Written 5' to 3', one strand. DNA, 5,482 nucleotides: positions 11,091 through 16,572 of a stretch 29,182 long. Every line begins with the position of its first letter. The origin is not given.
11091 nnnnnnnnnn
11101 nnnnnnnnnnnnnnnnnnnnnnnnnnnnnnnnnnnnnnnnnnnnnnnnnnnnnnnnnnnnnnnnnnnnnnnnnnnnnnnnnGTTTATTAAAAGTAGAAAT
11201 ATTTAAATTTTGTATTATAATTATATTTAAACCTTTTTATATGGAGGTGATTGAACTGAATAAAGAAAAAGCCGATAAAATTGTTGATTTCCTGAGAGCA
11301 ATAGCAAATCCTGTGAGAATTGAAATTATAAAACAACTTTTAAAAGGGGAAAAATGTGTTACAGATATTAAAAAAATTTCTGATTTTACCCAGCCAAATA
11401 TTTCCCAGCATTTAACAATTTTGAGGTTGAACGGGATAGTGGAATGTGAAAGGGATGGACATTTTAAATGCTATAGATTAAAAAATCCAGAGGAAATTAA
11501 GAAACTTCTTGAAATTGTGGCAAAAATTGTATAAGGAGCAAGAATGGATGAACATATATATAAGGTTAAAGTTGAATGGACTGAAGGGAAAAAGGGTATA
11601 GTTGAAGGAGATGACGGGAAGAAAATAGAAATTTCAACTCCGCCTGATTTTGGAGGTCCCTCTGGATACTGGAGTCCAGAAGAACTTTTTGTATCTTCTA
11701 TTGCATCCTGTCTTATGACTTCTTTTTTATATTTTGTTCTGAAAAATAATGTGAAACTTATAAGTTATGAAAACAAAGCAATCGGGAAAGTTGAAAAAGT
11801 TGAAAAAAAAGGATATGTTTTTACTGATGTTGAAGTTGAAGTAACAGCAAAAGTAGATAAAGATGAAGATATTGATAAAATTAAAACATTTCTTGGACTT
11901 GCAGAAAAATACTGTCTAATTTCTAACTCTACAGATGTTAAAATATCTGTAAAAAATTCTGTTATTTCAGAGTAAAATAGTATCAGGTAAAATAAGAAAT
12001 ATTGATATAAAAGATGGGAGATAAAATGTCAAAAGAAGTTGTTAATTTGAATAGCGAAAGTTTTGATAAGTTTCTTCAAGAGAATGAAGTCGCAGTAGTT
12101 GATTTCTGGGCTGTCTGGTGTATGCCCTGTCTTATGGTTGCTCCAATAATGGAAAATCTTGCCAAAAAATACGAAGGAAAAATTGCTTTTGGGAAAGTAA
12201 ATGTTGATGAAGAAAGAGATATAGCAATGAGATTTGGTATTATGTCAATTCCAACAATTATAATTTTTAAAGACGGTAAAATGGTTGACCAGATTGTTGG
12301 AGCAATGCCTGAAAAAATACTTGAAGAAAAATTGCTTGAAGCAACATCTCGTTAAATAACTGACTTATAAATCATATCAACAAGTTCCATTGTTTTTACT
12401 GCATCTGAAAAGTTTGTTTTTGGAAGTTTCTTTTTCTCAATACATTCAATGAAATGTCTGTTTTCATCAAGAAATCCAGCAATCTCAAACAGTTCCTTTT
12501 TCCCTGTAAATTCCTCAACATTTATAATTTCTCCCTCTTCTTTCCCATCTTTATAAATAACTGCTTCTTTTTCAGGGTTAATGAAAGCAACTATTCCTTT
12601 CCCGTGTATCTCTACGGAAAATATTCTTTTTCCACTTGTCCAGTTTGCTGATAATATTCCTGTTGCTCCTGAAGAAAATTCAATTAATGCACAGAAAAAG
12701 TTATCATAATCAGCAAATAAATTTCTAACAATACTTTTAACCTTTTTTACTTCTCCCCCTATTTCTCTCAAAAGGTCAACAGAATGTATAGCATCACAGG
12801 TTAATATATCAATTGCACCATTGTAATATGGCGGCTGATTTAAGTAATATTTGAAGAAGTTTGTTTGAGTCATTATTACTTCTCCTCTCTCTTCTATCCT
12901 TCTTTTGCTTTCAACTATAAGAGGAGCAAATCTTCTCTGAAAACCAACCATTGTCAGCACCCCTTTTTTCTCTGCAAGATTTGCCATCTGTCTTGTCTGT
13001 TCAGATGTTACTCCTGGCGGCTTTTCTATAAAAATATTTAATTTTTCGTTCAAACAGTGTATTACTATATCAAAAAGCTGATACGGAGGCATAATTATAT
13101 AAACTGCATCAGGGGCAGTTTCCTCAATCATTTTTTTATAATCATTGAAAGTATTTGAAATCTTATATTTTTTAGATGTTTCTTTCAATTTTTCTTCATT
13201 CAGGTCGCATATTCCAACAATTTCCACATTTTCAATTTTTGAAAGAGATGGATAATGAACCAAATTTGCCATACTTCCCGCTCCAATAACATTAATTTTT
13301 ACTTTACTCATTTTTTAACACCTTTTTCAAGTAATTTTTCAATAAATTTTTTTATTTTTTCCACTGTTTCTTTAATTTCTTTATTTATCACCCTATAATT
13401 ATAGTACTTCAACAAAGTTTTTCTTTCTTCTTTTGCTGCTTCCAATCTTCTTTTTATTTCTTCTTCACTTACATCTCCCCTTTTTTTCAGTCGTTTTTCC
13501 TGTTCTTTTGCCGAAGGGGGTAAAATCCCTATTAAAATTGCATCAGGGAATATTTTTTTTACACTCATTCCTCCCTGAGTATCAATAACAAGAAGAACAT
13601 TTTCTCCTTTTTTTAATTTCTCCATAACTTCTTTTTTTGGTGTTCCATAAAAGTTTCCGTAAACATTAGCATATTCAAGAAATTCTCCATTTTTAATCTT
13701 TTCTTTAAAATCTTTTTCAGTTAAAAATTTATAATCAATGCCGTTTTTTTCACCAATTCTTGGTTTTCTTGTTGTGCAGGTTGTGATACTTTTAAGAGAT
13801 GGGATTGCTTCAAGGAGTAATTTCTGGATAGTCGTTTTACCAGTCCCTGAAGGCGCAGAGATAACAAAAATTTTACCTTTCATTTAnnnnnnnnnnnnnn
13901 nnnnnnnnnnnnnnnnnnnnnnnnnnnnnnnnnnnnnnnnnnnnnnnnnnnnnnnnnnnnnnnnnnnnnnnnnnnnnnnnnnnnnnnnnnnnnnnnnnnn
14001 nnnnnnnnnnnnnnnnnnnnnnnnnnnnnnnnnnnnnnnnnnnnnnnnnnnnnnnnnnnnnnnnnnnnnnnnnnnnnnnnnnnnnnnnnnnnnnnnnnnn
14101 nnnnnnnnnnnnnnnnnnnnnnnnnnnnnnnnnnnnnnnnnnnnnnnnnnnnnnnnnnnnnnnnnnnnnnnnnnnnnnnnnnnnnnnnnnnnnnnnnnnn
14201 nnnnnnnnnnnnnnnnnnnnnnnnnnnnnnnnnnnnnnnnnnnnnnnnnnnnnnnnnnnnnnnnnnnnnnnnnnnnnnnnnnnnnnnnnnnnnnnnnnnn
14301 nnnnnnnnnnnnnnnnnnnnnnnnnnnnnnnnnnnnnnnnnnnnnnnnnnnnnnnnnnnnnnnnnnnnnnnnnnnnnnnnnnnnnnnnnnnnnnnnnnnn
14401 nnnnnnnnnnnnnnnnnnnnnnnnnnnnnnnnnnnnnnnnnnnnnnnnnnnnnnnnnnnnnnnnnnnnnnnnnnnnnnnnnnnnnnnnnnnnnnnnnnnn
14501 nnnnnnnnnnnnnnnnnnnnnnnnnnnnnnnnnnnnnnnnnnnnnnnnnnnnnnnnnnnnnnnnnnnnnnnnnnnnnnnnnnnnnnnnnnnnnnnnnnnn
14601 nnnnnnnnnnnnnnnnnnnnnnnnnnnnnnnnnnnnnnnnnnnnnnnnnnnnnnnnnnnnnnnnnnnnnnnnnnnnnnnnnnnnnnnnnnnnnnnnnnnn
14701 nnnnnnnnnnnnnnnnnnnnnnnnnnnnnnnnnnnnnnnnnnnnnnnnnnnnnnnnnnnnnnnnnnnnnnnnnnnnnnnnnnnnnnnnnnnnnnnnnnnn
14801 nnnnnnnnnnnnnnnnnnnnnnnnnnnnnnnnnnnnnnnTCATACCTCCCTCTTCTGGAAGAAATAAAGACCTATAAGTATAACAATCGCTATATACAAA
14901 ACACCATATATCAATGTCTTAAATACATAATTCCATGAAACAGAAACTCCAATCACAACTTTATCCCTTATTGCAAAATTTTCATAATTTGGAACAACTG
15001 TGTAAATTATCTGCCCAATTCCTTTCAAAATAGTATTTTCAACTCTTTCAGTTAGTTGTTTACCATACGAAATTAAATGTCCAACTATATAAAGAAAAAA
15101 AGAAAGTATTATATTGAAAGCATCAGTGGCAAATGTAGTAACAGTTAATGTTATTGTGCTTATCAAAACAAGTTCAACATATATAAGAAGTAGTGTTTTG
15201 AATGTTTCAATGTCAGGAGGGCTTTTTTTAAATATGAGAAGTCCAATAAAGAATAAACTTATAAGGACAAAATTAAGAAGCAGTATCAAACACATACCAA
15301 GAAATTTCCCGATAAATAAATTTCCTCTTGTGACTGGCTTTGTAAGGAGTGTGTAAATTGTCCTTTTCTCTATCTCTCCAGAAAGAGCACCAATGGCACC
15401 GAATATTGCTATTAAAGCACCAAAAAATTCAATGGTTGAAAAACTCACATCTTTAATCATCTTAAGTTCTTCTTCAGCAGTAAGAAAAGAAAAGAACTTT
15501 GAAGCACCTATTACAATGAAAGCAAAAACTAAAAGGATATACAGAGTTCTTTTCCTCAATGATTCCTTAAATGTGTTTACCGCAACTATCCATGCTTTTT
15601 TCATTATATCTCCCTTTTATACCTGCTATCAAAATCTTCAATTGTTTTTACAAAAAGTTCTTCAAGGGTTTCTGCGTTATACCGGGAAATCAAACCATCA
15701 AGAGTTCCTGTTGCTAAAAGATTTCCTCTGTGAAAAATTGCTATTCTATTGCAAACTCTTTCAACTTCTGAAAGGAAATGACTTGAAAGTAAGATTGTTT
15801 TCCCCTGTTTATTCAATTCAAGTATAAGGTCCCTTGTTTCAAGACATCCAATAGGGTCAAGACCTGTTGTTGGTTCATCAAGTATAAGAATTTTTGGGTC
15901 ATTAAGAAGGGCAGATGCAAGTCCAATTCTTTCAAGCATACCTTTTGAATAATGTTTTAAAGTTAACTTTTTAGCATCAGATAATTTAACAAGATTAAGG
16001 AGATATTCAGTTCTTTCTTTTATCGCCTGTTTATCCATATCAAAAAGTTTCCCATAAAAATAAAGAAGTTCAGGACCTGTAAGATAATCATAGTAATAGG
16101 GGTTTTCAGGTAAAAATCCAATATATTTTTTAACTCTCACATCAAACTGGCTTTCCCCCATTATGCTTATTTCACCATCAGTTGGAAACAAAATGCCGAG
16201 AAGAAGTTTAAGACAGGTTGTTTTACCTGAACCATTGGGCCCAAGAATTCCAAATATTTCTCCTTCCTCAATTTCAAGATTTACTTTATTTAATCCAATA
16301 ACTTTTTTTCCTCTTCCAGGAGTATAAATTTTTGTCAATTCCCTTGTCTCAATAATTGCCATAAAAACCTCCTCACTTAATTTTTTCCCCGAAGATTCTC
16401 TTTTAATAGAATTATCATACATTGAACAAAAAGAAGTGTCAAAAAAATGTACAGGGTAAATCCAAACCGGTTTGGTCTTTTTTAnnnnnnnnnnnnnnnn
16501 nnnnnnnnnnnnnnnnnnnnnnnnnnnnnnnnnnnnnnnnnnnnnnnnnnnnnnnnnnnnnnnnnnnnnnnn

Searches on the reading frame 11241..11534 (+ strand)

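Call 66: search_protein_families(library=pfam, proteins=[window:11241-11534:+], max_evalue=0.00001)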
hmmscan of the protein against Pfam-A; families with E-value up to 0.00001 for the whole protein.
window:11241-11534:+ (97 aa): 1 family
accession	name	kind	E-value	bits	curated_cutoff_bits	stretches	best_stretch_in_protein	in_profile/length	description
PF01022.26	HTH_5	-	1.1e-12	48.1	22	1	23-68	1-46/47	Bacterial regulatory protein, arsR family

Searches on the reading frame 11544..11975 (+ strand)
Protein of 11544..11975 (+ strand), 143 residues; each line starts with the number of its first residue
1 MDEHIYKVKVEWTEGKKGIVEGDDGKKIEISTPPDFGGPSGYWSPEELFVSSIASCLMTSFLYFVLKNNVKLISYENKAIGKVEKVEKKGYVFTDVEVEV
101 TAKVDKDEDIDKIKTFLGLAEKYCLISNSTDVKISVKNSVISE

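Call 66: search_protein_families(library=pfam, proteins=[window:11544-11975:+], max_evalue=0.00001)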
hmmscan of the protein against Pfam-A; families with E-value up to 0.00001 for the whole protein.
window:11544-11975:+ (143 aa): 1 family
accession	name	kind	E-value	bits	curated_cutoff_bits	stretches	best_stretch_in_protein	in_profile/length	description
PF02566.24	OsmC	-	9.5e-16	58.5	27.5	1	39-135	2-96/100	OsmC-like protein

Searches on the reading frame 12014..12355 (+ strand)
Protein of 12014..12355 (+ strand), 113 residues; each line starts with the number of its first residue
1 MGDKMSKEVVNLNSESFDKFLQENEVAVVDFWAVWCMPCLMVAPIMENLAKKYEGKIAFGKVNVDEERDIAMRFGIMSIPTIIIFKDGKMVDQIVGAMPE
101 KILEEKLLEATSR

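Call 66: search_protein_families(library=pfam, proteins=[window:12014-12355:+], max_evalue=0.00001)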
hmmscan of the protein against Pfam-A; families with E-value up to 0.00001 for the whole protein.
window:12014-12355:+ (113 aa): 4 families
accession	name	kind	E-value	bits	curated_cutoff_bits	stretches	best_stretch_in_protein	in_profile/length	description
PF00085.26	Thioredoxin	-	1.3e-28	99.4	23.5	1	9-106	2-100/103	Thioredoxin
PF13098.12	Thioredoxin_2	-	1.7e-08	35.2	27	1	22-107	3-104/104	Thioredoxin-like domain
PF04756.19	OST3_OST6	-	4.5e-07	30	27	1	6-87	10-104/294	OST3 / OST6 family, transporter family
PF13905.12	Thioredoxin_8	-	1.5e-06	28.9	27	0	25-63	2-42/94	Thioredoxin-like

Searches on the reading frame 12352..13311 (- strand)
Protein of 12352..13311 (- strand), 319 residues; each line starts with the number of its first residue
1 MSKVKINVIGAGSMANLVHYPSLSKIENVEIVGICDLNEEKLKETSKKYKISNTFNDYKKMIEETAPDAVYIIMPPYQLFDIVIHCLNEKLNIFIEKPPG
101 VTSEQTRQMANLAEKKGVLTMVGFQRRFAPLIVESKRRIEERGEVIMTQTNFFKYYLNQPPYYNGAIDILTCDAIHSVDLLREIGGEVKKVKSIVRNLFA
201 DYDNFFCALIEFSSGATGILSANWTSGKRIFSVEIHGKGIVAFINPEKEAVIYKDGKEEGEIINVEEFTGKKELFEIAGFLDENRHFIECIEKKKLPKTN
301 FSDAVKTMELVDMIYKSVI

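Call 66: search_protein_families(library=pfam, proteins=[window:12352-13311:-], max_evalue=0.00001)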
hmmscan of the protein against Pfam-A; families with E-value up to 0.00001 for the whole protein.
window:12352-13311:- (319 aa): 3 families
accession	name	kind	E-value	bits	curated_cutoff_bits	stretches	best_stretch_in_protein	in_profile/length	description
PF01408.29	GFO_IDH_MocA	-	5.1e-22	79.3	24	1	5-124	2-120/120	Oxidoreductase family, NAD-binding Rossmann fold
PF02894.22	GFO_IDH_MocA_C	-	5.8e-09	36.5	22.9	1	136-317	1-209/218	Oxidoreductase family, C-terminal alpha/beta domain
PF22725.1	GFO_IDH_MocA_C3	-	1.1e-08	35.6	27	1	143-238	14-119/124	GFO/IDH/MocA C-terminal domain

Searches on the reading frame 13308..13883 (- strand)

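Call 66: search_protein_families(library=pfam, proteins=[window:13308-13883:-], max_evalue=0.00001)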
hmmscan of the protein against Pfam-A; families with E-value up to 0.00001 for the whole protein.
window:13308-13883:- (191 aa): 1 family
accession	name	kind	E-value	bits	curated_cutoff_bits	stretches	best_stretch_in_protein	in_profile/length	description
PF00625.27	Guanylate_kin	-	9.6e-40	136.6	25.2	1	3-183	2-181/182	Guanylate kinase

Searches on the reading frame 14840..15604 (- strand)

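Call 66: search_protein_families(library=pfam, proteins=[window:14840-15604:-], max_evalue=0.00001)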
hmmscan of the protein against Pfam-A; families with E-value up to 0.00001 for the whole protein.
window:14840-15604:- (254 aa): 2 families
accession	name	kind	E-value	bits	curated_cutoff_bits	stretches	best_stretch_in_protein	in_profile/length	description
PF12679.13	ABC2_membrane_2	-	4.1e-18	66.1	27.2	1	12-253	8-282/283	ABC-2 family transporter protein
PF12730.13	ABC2_membrane_4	-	4.7e-07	30.4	27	1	17-174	10-178/179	ABC-2 family transporter protein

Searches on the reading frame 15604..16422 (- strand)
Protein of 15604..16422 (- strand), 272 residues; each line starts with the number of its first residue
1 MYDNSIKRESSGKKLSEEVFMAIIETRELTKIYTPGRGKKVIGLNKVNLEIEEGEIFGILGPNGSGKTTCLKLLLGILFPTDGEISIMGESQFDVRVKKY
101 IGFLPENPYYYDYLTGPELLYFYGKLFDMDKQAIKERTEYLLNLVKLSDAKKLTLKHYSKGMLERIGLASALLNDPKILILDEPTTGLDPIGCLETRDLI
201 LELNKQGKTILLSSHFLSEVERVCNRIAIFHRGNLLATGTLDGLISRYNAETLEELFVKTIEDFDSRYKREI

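Call 66: search_protein_families(library=pfam, proteins=[window:15604-16422:-], max_evalue=0.00001)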
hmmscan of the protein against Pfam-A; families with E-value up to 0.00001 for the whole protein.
window:15604-16422:- (272 aa): 2 families
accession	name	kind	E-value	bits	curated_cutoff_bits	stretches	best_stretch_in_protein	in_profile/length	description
PF00005.33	ABC_tran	-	2.9e-27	96.4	25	1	44-186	1-137/137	ABC transporter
PF13304.12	AAA_21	-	5.8e-13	50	27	1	141-215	221-298/304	AAA domain, putative AbiEii toxin, Type IV TA system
